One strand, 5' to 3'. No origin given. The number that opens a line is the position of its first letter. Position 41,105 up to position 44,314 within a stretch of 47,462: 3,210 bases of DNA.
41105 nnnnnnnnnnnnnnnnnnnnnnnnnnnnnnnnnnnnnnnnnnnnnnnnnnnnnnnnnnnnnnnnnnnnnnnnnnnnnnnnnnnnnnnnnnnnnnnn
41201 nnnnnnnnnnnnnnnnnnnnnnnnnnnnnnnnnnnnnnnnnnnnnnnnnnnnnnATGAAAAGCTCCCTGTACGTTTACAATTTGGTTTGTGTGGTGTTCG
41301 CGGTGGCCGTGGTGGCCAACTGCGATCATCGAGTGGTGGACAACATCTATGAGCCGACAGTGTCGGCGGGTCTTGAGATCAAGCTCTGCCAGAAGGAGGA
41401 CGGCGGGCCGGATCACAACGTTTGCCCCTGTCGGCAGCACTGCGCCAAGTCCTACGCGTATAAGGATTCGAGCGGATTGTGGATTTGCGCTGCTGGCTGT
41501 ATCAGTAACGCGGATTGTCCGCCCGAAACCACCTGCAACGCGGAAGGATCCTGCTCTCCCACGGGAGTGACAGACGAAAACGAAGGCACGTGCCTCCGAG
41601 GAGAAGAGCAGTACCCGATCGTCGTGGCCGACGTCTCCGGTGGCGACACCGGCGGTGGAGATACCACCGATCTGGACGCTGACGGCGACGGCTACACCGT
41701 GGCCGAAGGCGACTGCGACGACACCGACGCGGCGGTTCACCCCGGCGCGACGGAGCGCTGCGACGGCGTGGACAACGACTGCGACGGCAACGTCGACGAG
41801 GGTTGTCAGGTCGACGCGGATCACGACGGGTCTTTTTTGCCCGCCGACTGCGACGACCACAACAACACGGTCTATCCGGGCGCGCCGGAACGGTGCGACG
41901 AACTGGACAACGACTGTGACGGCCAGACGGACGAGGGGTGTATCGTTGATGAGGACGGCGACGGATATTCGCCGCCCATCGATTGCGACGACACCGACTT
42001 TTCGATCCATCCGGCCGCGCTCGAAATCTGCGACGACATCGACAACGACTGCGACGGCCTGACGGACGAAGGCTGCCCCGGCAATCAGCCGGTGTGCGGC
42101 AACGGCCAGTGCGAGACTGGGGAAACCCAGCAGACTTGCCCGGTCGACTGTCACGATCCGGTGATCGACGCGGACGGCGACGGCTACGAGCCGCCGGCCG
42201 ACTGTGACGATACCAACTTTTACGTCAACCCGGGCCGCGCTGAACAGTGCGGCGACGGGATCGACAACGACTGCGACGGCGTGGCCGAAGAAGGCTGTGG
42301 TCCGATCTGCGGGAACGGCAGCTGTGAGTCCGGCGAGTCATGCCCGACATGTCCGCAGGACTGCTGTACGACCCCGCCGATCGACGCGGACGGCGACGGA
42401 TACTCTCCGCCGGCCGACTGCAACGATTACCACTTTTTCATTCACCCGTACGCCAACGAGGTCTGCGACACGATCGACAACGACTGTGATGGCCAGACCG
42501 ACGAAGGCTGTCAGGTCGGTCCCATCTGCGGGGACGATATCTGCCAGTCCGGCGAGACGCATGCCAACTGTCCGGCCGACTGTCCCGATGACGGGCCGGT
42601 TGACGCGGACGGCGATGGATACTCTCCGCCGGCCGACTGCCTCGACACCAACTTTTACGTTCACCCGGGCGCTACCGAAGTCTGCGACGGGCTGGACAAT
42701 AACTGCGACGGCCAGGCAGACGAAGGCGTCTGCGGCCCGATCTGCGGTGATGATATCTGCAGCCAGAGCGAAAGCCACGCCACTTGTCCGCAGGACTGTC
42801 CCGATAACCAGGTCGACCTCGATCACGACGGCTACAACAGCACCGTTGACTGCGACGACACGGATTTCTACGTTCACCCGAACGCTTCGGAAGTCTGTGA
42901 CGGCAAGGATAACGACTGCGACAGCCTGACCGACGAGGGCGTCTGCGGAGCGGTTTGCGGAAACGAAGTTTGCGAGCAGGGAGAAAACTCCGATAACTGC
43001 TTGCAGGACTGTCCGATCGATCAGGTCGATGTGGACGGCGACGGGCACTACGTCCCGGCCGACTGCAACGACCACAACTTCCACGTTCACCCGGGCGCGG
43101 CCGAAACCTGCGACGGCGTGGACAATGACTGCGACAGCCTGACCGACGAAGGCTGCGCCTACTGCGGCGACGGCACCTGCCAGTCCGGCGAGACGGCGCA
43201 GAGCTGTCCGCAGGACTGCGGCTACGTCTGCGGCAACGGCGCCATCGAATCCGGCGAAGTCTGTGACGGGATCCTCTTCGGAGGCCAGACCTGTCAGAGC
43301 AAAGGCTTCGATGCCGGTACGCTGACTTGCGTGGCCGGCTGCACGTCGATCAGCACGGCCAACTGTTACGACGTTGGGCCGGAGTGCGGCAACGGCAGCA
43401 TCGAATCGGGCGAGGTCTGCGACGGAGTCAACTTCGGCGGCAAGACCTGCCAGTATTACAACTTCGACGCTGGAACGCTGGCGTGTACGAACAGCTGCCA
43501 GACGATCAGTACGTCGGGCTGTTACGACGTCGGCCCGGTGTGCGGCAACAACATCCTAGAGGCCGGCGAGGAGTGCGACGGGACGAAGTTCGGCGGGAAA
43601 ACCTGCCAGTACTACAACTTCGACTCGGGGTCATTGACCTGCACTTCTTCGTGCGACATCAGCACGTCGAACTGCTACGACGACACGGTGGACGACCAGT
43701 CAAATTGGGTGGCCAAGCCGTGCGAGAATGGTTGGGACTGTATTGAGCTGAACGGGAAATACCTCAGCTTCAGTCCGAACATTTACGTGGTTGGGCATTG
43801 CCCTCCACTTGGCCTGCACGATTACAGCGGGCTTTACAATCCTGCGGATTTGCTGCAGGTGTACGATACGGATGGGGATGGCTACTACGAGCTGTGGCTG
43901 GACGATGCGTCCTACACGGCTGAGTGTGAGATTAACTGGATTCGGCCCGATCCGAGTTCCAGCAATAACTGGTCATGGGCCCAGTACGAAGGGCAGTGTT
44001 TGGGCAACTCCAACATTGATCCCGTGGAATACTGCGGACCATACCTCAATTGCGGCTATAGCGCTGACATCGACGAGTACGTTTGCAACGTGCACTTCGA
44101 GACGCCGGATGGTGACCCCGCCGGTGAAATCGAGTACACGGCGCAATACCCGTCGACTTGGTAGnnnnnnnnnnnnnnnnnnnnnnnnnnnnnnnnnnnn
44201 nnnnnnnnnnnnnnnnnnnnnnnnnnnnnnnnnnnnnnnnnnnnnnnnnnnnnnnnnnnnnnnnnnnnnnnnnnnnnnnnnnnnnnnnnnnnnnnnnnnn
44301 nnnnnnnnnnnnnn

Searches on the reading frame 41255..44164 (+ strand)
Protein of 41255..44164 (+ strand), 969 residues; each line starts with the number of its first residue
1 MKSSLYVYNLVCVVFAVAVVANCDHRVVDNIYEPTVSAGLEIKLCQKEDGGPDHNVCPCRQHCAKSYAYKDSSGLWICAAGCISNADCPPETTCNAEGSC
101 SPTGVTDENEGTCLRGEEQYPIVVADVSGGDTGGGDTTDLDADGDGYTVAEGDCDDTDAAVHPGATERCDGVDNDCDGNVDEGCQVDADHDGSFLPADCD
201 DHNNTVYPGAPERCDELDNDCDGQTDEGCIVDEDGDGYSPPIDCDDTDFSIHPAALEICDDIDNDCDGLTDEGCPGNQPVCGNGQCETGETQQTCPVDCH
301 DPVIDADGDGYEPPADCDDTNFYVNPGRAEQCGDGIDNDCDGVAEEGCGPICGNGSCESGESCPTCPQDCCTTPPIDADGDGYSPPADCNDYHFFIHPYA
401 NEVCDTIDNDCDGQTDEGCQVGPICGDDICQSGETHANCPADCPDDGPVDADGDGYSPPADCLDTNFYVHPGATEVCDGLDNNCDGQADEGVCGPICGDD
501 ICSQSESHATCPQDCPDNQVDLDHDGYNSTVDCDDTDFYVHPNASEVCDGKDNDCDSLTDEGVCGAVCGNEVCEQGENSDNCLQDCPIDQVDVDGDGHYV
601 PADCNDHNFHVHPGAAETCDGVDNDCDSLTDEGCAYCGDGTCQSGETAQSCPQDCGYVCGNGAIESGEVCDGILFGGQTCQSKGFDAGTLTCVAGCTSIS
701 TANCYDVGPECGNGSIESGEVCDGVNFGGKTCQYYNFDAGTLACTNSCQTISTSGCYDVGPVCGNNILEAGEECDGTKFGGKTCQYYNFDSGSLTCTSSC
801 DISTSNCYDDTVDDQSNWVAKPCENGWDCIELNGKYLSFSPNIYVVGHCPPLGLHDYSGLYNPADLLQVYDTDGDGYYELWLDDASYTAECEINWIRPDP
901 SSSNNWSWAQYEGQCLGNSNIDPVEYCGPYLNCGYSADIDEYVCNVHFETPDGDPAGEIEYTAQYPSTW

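Call 65: search_protein_families(library=pfam, proteins=[window:41255-44164:+], max_evalue=0.00001)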
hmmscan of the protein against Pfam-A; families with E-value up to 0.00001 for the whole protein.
window:41255-44164:+ (969 aa): 1 family
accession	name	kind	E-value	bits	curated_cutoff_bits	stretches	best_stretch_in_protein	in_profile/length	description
PF11617.13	Cu-binding_MopE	-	3e-89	293.3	27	8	153-182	1-30/30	Putative metal-binding motif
